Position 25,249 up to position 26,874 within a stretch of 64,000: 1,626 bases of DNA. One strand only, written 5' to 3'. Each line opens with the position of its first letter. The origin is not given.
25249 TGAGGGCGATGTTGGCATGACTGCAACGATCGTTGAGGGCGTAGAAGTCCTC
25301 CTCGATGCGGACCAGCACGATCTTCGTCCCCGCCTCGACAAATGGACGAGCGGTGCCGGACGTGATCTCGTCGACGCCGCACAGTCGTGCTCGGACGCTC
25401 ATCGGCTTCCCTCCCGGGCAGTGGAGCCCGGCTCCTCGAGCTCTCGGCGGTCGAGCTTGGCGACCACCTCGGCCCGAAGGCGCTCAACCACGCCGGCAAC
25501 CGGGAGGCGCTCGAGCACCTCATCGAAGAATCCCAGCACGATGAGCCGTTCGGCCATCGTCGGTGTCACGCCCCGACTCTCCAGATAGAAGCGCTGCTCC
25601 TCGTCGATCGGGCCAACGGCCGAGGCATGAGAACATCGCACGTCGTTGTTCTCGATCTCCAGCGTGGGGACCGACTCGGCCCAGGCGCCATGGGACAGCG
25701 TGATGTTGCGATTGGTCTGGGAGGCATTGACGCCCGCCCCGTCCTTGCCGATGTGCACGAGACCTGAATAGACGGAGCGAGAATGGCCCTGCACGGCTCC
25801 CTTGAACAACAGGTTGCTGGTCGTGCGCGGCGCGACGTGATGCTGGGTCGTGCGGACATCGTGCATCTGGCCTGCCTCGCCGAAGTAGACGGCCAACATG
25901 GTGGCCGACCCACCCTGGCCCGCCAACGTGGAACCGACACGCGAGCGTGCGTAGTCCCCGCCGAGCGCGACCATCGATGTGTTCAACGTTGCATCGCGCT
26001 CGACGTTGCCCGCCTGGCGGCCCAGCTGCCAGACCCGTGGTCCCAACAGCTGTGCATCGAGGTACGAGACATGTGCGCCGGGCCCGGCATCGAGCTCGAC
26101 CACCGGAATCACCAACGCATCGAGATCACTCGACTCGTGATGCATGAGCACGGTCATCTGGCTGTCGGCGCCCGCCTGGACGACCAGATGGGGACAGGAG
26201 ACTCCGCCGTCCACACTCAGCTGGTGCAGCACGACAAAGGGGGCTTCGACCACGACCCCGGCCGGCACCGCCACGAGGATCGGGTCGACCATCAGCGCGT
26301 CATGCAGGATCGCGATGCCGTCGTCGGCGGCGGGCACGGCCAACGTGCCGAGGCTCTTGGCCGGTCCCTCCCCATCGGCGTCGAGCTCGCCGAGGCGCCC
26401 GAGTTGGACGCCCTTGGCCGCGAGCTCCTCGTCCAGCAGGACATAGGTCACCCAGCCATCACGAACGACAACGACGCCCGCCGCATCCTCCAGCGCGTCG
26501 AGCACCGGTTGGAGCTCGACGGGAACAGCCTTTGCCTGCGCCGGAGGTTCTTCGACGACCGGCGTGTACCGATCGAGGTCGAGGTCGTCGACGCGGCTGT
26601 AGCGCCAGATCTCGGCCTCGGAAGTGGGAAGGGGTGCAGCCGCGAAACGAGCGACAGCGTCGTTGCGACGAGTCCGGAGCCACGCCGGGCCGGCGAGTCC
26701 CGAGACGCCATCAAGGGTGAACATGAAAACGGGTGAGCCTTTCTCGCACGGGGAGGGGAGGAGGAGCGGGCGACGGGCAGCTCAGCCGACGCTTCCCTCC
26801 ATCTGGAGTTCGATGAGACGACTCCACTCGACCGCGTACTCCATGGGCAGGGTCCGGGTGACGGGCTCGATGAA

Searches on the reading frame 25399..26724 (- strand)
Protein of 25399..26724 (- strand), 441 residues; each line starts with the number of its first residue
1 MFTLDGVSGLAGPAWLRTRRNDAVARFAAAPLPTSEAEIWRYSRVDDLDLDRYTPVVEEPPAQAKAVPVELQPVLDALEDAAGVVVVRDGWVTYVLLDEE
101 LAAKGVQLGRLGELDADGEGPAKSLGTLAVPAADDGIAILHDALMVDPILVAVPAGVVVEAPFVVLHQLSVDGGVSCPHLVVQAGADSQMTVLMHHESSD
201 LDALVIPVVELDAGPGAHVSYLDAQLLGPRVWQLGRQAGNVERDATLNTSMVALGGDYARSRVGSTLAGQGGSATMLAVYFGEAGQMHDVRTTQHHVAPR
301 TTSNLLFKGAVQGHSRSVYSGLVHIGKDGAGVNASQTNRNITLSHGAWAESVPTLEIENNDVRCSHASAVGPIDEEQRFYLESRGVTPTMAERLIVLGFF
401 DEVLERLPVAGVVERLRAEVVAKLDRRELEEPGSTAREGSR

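Call 69: search_protein_families(library=pfam, proteins=[window:25399-26724:-], max_evalue=0.00001)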
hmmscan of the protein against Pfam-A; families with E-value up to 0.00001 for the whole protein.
window:25399-26724:- (441 aa): 2 families
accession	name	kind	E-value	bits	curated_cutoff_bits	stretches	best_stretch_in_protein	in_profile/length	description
PF01458.23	SUFBD_core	-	8.9e-65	218.8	27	1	173-399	7-232/232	SUF system FeS cluster assembly, SufBD core domain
PF19295.5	SufBD_N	-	8.2e-06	26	23.5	0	15-163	25-170/172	SufBD protein N-terminal region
